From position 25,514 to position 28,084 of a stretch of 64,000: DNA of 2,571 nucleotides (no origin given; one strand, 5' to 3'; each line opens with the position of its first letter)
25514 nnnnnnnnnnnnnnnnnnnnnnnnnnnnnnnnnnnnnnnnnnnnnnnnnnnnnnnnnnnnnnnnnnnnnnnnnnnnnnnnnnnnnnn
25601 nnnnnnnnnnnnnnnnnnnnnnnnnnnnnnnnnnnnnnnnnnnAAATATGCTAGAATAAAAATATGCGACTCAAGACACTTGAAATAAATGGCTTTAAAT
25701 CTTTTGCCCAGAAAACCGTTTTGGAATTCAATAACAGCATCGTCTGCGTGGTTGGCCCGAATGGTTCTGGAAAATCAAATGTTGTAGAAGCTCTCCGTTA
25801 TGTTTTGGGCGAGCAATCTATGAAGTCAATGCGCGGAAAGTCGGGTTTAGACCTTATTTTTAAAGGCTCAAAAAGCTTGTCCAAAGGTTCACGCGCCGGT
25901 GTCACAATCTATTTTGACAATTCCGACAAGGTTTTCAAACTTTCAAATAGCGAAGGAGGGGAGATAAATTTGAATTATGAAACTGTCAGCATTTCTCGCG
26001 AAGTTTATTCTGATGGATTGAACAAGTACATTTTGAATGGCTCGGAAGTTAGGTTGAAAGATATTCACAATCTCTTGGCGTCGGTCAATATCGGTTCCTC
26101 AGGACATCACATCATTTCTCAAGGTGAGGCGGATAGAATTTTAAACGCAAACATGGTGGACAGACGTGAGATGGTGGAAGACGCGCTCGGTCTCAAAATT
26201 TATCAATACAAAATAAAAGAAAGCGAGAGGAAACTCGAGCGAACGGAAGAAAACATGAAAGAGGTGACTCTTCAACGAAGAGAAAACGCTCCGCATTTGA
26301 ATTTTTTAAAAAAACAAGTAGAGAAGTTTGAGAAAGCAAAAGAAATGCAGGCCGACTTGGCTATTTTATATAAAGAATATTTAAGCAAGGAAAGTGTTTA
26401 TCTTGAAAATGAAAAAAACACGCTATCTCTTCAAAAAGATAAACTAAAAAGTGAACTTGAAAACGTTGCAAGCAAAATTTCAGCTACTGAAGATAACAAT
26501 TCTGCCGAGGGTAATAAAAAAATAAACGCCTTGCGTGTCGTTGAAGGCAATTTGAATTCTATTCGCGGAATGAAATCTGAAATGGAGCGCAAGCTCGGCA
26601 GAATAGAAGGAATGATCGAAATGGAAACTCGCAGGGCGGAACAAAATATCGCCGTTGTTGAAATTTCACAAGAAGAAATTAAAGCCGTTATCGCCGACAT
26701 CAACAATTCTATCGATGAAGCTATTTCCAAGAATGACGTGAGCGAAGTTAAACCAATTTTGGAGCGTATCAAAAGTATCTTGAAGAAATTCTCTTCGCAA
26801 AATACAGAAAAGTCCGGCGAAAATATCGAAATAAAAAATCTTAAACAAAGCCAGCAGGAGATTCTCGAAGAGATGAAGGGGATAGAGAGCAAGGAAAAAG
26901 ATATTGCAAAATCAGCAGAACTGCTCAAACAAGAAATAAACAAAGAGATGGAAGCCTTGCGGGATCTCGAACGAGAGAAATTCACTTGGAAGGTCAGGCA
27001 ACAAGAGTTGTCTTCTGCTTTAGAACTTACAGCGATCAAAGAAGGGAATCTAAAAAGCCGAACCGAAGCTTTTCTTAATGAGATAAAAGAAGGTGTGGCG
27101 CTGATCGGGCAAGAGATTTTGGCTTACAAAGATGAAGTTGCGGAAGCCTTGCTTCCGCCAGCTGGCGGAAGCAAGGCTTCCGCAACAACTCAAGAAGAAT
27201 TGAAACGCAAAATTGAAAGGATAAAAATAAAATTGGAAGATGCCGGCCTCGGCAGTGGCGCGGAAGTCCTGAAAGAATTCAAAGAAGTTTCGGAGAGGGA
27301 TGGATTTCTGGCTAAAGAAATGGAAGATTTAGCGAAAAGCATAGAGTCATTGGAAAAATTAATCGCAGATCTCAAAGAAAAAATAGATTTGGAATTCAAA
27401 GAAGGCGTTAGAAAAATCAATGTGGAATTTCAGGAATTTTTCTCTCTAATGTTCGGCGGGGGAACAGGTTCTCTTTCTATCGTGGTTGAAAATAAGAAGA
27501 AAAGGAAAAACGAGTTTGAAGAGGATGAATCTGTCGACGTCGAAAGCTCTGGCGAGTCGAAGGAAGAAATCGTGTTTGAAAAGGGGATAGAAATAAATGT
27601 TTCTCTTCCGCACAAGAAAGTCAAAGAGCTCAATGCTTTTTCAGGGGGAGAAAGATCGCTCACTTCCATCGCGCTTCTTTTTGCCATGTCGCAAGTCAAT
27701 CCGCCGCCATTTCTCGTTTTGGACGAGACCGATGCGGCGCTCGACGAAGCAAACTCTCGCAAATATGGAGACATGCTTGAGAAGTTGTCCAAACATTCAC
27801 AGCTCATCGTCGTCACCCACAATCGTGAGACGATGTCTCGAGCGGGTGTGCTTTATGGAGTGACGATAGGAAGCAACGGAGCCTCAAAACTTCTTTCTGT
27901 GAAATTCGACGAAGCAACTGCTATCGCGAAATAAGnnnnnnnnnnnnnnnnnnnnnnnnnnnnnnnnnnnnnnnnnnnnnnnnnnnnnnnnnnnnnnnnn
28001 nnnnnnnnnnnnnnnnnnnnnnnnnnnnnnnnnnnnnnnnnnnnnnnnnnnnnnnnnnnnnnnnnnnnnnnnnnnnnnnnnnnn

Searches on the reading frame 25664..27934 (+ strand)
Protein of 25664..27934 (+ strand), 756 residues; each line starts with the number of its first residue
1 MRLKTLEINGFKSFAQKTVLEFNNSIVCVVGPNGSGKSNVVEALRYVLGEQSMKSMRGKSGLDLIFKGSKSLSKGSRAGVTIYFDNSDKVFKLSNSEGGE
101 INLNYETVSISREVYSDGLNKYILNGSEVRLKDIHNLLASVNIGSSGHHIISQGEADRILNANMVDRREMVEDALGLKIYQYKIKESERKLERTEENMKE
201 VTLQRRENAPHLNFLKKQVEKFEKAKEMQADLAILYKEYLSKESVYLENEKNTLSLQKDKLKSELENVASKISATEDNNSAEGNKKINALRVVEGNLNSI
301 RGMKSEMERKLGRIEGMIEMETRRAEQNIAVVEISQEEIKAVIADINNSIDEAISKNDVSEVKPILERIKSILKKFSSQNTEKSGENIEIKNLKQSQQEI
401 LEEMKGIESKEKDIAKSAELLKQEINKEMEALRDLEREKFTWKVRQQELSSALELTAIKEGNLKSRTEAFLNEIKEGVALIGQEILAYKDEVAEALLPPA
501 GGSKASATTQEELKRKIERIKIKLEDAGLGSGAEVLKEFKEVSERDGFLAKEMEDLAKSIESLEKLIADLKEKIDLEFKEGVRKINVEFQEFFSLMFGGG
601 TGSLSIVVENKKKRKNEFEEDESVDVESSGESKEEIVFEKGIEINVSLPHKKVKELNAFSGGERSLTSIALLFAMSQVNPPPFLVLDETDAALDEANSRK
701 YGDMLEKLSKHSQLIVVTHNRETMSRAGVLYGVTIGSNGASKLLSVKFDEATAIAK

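Call 43: search_protein_families(library=pfam, proteins=[window:25664-27934:+], max_evalue=0.00001)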
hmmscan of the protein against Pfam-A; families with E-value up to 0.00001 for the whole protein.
window:25664-27934:+ (756 aa): 4 families
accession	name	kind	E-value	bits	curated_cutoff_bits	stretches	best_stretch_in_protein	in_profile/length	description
PF02463.25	SMC_N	-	2.9e-55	187.5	40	1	3-741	2-219/220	RecF/RecN/SMC N terminal domain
PF13476.12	AAA_23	-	8.3e-14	53.1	27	1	6-266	2-194/201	AAA domain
PF13304.12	AAA_21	-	1.1e-11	45.8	27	1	26-114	1-83/304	AAA domain, putative AbiEii toxin, Type IV TA system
PF13175.12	AAA_15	-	1.4e-06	28.6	32.1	0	1-406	1-302/374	AAA ATPase domain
